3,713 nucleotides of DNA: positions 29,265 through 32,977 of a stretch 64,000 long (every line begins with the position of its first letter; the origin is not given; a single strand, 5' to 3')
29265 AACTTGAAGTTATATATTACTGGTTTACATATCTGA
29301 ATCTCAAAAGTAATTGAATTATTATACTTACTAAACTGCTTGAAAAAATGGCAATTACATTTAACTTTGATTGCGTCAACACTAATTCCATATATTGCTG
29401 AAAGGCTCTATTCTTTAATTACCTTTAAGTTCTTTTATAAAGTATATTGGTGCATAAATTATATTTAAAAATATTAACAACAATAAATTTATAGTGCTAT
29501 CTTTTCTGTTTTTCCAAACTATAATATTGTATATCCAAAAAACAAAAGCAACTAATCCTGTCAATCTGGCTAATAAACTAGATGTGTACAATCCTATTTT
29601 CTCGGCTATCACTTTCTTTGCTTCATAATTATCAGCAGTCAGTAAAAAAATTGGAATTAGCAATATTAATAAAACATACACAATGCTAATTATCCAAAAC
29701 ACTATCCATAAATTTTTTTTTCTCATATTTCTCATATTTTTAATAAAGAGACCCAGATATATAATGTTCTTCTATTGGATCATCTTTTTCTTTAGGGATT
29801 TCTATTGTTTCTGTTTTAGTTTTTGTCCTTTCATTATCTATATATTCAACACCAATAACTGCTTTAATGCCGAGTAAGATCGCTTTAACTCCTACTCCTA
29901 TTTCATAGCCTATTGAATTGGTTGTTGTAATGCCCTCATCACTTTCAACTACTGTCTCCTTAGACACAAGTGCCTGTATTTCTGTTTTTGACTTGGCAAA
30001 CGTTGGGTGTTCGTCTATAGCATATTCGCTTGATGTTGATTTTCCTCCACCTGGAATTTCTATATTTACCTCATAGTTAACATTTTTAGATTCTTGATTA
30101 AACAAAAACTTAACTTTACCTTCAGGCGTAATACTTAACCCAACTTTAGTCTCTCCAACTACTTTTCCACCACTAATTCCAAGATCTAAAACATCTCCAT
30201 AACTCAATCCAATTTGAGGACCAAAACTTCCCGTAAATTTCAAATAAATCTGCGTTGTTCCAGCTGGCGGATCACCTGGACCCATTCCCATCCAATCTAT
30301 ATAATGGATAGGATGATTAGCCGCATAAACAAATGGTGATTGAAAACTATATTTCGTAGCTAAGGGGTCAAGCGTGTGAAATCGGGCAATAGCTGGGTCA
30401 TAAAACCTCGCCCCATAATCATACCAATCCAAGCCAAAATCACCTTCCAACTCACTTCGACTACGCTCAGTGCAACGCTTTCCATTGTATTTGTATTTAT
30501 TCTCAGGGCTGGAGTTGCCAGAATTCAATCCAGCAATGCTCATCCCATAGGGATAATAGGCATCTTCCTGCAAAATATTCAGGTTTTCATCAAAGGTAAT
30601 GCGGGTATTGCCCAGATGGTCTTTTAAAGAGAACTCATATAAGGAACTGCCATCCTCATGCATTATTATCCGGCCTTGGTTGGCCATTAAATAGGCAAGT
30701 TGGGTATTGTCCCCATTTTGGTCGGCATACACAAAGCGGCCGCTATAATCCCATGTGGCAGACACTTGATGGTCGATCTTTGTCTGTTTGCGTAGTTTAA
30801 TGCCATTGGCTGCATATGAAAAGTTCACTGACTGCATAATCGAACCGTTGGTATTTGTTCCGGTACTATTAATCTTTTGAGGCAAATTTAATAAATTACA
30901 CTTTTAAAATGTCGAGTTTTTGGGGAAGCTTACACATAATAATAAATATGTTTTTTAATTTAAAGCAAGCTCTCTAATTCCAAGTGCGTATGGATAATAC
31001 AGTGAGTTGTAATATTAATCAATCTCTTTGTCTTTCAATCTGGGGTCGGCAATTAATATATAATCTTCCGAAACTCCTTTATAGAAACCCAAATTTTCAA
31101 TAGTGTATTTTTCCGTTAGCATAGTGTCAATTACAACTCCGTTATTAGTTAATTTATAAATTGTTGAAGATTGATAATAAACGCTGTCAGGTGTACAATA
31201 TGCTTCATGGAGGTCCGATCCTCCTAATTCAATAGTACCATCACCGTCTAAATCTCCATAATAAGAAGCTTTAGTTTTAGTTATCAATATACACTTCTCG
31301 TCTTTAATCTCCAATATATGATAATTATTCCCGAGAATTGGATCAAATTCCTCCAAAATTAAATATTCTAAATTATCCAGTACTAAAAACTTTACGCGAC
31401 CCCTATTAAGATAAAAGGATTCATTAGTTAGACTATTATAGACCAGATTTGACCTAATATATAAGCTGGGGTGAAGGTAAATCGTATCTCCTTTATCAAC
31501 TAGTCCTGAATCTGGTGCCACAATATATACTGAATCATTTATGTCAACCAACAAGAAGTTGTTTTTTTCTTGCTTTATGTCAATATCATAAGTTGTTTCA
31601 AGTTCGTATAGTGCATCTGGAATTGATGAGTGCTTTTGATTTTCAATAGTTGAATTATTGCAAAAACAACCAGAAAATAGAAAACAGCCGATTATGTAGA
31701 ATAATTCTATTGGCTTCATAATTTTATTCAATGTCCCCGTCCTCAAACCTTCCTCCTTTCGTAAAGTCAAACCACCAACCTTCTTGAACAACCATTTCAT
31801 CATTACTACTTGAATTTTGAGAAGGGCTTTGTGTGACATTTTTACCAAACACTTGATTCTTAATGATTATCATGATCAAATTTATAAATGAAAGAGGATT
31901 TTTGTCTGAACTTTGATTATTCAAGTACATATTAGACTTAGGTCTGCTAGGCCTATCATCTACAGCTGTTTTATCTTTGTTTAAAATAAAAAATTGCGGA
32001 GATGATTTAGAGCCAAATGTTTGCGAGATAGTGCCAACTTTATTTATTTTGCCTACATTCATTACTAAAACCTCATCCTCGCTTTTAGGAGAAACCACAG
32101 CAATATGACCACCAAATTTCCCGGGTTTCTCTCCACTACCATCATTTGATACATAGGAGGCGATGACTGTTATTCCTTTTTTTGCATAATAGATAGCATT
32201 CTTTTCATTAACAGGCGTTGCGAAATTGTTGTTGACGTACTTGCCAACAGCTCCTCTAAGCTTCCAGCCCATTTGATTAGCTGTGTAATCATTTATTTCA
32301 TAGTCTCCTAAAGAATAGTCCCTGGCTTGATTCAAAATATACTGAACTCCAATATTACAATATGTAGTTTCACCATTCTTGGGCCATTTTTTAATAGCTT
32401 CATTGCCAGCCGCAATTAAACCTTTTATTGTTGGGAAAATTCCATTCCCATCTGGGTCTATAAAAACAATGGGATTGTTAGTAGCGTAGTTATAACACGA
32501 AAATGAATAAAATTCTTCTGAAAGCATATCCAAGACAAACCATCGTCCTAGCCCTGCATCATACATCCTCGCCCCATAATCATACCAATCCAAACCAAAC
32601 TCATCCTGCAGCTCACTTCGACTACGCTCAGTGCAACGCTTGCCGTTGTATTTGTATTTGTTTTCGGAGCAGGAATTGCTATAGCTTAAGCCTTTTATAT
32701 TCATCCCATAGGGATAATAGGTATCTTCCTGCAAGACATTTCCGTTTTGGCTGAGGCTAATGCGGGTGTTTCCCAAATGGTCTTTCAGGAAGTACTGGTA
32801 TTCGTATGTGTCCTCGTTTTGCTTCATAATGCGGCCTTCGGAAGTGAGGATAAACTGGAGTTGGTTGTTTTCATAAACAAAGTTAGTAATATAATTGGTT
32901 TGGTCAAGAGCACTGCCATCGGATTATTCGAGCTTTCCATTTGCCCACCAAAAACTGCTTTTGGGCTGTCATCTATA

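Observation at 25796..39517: Array of eight orphan Rhs/YD C-terminal toxin cassettes with immunity-type genes and no full-length rhs gene in the window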

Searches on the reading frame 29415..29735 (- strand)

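Call 36: search_protein_families(library=pfam, proteins=[window:29415-29735:-], max_evalue=1)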
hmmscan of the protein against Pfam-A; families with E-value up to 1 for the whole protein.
window:29415-29735:- (106 aa): 3 families
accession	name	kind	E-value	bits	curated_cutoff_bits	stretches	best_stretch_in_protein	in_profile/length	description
PF07690.21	MFS_1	-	0.012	15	33.4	1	4-100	199-291/347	Major Facilitator Superfamily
PF09852.15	DUF2079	-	0.023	14.2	28.2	1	2-97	169-259/459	Predicted membrane protein (DUF2079)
PF07225.17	NDUF_B4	-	0.13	12.6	21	1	52-82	82-112/124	NADH-ubiquinone oxidoreductase B15 subunit (NDUFB4)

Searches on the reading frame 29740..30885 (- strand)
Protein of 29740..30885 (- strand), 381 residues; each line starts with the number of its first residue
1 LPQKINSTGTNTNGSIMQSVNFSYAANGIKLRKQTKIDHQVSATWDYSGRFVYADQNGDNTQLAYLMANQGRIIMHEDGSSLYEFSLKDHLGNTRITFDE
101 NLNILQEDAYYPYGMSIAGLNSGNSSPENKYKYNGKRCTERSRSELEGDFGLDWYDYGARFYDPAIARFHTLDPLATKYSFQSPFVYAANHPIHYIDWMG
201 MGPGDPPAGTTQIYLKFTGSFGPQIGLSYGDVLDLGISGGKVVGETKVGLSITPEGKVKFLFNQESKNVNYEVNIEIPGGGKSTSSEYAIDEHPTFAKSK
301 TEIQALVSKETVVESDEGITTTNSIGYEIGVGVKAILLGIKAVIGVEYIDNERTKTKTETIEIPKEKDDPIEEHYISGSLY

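Call 5: search_protein_families(library=pfam, proteins=[window:29740-30885:-], max_evalue=0.01)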
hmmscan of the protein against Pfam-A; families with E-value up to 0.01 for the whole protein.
window:29740-30885:- (381 aa): 0 families

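Call 6: search_protein_families(library=ncbifam, proteins=[window:29740-30885:-], max_evalue=0.01)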
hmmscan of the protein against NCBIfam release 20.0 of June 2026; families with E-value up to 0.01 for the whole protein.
window:29740-30885:- (381 aa): 1 family
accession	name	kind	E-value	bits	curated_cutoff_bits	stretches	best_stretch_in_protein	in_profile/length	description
TIGR03696.1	Rhs_assc_core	domain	1.2e-12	48.2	32.5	1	110-201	1-76/76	RHS repeat-associated core domain-containing protein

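Call 15: find_homologous_proteins(query=window:29740-30885:-, max_evalue=0.00001)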
Query window:29740-30885:- (381 aa): 2334 proteins with E <= 0.00001 among 4625 candidates; the best 120 are listed.
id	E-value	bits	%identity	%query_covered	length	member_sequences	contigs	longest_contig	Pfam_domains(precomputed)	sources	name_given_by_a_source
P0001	8.4e-256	866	100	100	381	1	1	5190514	-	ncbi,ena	-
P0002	3.6e-112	393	86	53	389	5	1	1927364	-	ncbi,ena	-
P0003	7.9e-107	376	84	53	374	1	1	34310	-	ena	-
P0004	2.5e-104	368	78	53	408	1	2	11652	-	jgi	-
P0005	1.9e-102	361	80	52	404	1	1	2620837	-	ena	-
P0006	2.0e-101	358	78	53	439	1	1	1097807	-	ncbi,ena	-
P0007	1.2e-99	352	64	66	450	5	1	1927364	PF01551.30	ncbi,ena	-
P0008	2.2e-97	345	80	53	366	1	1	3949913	-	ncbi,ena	-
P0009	1.4e-90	322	70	53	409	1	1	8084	-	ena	-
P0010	3.7e-90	321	71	52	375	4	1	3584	-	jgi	-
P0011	9.1e-88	313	70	52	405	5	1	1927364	-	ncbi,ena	-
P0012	1.4e-82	296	62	56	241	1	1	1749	-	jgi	jgi:RHS repeat-associated protein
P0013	1.4e-82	296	66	52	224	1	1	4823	-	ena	-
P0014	7.0e-75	271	70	49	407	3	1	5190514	-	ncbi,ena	-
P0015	5.6e-74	268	65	50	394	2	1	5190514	-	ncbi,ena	-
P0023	2.3e-55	206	67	35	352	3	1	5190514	-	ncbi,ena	-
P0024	1.0e-54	204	62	38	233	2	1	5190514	-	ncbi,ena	-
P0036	2.7e-51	193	40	75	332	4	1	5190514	-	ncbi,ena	-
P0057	3.0e-45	173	47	53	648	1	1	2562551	PF05593.20,PF22322.2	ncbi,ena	-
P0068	7.5e-44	169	58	36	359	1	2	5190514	-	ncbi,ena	-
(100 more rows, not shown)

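Call 16: find_encoding_contigs(protein=P0001, flank=10000, max_places=3)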
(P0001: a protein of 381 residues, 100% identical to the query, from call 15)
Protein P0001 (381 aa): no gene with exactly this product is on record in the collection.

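Call 17: list_cluster_members(proteins=[P0001, P0014, P0015, P0023, P0024, P0036, P0068, P0002, P0007, P0057])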
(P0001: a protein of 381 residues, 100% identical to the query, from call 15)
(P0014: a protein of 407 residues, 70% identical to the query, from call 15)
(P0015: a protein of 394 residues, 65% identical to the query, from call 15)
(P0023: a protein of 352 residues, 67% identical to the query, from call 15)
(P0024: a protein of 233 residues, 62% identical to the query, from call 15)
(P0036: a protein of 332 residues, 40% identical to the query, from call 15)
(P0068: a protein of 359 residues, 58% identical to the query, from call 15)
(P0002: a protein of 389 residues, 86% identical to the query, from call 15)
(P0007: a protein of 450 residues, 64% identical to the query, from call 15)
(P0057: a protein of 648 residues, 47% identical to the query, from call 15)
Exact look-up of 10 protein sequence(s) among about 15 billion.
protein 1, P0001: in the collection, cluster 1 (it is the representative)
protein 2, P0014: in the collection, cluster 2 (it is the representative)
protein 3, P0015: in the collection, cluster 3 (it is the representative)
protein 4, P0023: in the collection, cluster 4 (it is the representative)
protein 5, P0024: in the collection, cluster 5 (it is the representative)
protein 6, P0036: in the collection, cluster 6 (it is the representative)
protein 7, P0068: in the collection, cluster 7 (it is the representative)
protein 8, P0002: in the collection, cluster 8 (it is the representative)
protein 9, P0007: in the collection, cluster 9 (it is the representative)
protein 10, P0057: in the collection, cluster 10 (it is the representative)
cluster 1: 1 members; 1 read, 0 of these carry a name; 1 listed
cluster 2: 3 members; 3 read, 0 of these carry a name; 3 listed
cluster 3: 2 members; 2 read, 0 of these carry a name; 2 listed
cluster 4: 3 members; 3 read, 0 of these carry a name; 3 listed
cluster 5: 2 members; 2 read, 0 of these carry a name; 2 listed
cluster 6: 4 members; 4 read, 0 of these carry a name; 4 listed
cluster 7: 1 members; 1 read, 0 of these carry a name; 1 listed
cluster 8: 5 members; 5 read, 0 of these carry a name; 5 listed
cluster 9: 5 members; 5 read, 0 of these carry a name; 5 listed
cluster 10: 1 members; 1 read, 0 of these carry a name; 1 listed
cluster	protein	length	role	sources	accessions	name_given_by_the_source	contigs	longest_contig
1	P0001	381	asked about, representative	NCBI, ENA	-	-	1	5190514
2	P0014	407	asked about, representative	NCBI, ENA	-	-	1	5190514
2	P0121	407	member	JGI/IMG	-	-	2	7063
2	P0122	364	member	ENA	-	-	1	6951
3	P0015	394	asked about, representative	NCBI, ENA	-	-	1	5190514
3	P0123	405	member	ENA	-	-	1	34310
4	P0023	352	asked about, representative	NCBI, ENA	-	-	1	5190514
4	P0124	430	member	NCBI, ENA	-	-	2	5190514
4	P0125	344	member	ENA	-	-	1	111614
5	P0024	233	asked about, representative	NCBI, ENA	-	-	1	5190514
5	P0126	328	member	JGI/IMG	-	-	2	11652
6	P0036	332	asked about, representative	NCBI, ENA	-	-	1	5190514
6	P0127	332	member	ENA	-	-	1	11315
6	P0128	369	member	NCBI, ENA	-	-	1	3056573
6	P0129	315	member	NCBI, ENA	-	-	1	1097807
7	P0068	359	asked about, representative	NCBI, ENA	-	-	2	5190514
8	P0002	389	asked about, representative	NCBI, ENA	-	-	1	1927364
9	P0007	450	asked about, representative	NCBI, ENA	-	-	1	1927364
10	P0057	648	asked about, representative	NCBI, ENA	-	-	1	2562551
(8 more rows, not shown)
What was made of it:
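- The orphan proteins P0068 and P0124 are likewise on record for the 5.19-Mb source contig (calls 15, 17).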

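Call 47: find_encoding_contigs(protein=P0005, flank=10000, max_places=3)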
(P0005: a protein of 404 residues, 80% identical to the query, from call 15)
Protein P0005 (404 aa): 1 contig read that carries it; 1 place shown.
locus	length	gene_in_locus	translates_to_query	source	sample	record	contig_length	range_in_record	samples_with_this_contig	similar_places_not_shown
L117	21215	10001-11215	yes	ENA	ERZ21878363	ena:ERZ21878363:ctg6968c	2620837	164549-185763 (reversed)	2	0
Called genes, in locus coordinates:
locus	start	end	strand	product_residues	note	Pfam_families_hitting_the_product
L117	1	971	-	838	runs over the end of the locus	PF02689:Herpes_Helicase (faint), PF05970:PIF1, PF13245:AAA_19, PF13401:AAA_22 (faint), PF13604:AAA_30, PF00570:HRDC, PF14493:HTH_40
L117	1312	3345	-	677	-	PF07715:Plug, PF00593:TonB_dep_Rec_b-barrel, PF14905:OMP_b-brl_3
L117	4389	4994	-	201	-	PF01063:Aminotran_4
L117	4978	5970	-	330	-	PF00425:Chorismate_bind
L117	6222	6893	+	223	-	-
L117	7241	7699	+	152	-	-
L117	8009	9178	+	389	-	-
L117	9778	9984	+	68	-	-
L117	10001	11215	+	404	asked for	-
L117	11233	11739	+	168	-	-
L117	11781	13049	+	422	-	-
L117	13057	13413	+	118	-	-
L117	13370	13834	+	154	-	-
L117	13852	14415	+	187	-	-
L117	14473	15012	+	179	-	-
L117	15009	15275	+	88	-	-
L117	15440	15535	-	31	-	-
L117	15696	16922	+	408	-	-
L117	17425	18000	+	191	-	PF00117:GATase, PF07722:Peptidase_C26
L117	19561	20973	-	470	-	PF00072:Response_reg, PF00158:Sigma54_activat, PF14532:Sigma54_activ_2, PF07728:AAA_5, PF25601:AAA_lid_14, PF02954:HTH_8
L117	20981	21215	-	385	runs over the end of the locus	PF00072:Response_reg, PF00512:HisKA, PF02518:HATPase_c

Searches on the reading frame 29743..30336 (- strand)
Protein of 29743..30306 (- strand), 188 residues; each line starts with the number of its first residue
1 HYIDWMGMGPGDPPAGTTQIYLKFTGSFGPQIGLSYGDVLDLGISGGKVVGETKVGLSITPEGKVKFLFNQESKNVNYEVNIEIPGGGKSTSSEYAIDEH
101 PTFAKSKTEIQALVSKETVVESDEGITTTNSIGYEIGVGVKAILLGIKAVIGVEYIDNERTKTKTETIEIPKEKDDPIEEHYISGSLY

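Call 13: search_protein_families(library=pfam, proteins=[window:29743-30306:-], max_evalue=10)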
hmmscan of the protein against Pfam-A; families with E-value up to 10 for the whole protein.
seq(188 aa): 1 family
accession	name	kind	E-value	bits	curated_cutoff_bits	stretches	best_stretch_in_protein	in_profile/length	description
PF20595.4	pAdhesive_6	-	0.0062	16.5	27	1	127-176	99-148/165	Putative adhesive domain (group 6)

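Call 63: predict_structure(alignment_id=A4)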
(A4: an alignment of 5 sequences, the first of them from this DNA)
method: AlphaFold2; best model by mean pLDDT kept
length: 198 residues; sequences in the alignment: 5
mean_pLDDT: 50.6   pTM: 0.41
mean pLDDT of the five models: 50.6, 47.5, 44.8, 41.5, 39.7
residues with pLDDT >= 90: 0; 70-90: 38; 50-70: 57; < 50: 103
segments of 3 or more residues with pLDDT < 50: 1-23, 42-54, 91-121, 151-154, 170-198
pLDDT, mean of each block of 10 residues (from residue 1): 33 39 61 67 45 53 78 76 66 37 33 43 52 54 57 56 65 33 30 28
secondary structure, 60 per line:
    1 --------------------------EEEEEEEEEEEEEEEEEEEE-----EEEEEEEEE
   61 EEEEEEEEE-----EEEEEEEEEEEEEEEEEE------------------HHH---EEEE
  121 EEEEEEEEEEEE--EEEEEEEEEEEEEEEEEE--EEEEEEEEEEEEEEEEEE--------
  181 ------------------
elements in order: E27-46 E52-69 E75-92 E117-132 E135-152 E155-172

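Call 68: fold_search(model_id=the predicted structure, library=pdb)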
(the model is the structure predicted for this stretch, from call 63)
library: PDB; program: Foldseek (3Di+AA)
matches with E <= 10: 1224; with E <= 0.001: 0
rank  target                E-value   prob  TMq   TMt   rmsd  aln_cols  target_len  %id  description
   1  6ewp_A                6.7e-03  0.35  0.15  0.17  21.1       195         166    8  Mus musculus CEP120 third C2 domain (C2C) (released 2018-05-02)
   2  2vvj_A                7.0e-03  0.35  0.14  0.14  13.7       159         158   14  IrisFP fluorescent protein in its red form, cis conformation (released 2008-08-12)
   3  6ewp_C                9.2e-03  0.23  0.13  0.15  21.0       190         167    8  Mus musculus CEP120 third C2 domain (C2C) (released 2018-05-02)
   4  1xmz_C                1.1e-02  0.63  0.14  0.16  11.0       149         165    9  Crystal structure of the dark state of kindling fluorescent protein kfp from anemonia sulcata (released 2005-04-19)
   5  3lf4_B                1.1e-02  0.69  0.14  0.16  10.2       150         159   13  Crystal Structure of Fluorescent Timer Precursor Blue102 (released 2010-03-09)
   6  3u0n                  1.2e-02  0.60  0.14  0.13  12.3       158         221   13  Crystal structure of the engineered fluorescent protein mRuby, crystal form 2 (released 2012-10-03)
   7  2btj_A                1.3e-02  0.30  0.14  0.15  13.9       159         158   15  Fluorescent Protein EosFP - red form (released 2005-06-23)
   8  8b65                  1.5e-02  0.41  0.14  0.13  12.0       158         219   13  Structure of rsCherry crystallized in anaerobic conditions (released 2023-04-05)
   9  9jx2                  1.5e-02  0.35  0.12  0.12  12.3       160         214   12  Structure of rsCherry exposed to oxygen for 8 days (released 2025-07-09)
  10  6gp1_B                1.6e-02  0.20  0.11  0.12  13.6       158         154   13  Structure of mEos4b in the red long-lived dark state (released 2019-05-22)
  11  3cff_A                1.6e-02  0.38  0.12  0.14  13.4       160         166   10  Photoswitchable red fluorescent protein psRFP, on-state (released 2009-03-10)
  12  2gw4_B                1.7e-02  0.44  0.15  0.18  10.7       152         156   14  Crystal structure of stony coral fluorescent protein Kaede, red form (released 2007-05-08)
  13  3e5w_A                1.7e-02  0.35  0.13  0.12  11.7       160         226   14  Crystal Structure Analysis of FP611 (released 2008-09-23)
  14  9cjm_C                1.8e-02  0.47  0.14  0.13  11.9       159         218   14  Red fluorescent protein mRuby3 (released 2025-10-08)
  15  6u1a                  1.8e-02  0.47  0.12  0.11  11.9       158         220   11  Crystal Structure of Fluorescent Protein FusionRed (released 2020-04-22)
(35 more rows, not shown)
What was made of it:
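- Tried and rejected: Its Foldseek PDB matches had TM about 0.14 and were discarded (calls 63, 68).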

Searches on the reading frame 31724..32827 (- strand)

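Call 5: search_protein_families(library=pfam, proteins=[window:31724-32827:-], max_evalue=0.01)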
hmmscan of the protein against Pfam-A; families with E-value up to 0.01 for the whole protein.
window:31724-32827:- (367 aa): 0 families

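Call 6: search_protein_families(library=ncbifam, proteins=[window:31724-32827:-], max_evalue=0.01)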
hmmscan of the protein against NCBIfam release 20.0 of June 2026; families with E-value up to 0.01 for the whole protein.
window:31724-32827:- (367 aa): 1 family
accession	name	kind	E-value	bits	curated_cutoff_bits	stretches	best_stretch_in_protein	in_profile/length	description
TIGR03696.1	Rhs_assc_core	domain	1.9e-13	50.7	32.5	1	37-127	1-75/76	RHS repeat-associated core domain-containing protein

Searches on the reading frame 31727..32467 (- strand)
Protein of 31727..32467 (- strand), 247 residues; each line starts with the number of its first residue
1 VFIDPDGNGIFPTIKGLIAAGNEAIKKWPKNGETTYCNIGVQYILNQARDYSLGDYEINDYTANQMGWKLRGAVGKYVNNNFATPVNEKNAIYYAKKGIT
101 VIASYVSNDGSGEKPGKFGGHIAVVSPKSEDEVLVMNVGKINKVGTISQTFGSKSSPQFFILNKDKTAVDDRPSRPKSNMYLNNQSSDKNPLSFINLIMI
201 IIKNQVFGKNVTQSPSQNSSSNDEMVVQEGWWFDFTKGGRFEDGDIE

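Call 13: search_protein_families(library=pfam, proteins=[window:31727-32467:-], max_evalue=10)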
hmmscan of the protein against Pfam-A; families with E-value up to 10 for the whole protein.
seq(247 aa): 1 family
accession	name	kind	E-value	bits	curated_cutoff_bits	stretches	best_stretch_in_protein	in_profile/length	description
PF24510.1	TXNDC16_3rd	-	0.18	12.3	27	1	56-75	33-52/92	TXNDC16 third thioredoxin-like domain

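Call 37: search_solved_structures(query=window:31727-32467:-, max_evalue=10)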
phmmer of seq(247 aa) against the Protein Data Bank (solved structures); distinct sequences matched with E-value up to 10: 2.
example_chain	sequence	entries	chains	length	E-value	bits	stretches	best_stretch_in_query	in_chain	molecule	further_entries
7xpi_A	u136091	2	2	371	1.3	11.7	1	79-132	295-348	Apoptosis inducing factor mitochondria associated 2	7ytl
6fmg_A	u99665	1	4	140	1.4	11.6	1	79-155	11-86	PTS system mannose-specific transporter subunit IIAB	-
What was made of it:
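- Tried and rejected: PDB phmmer with E_CT alone gave nothing (call 37).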
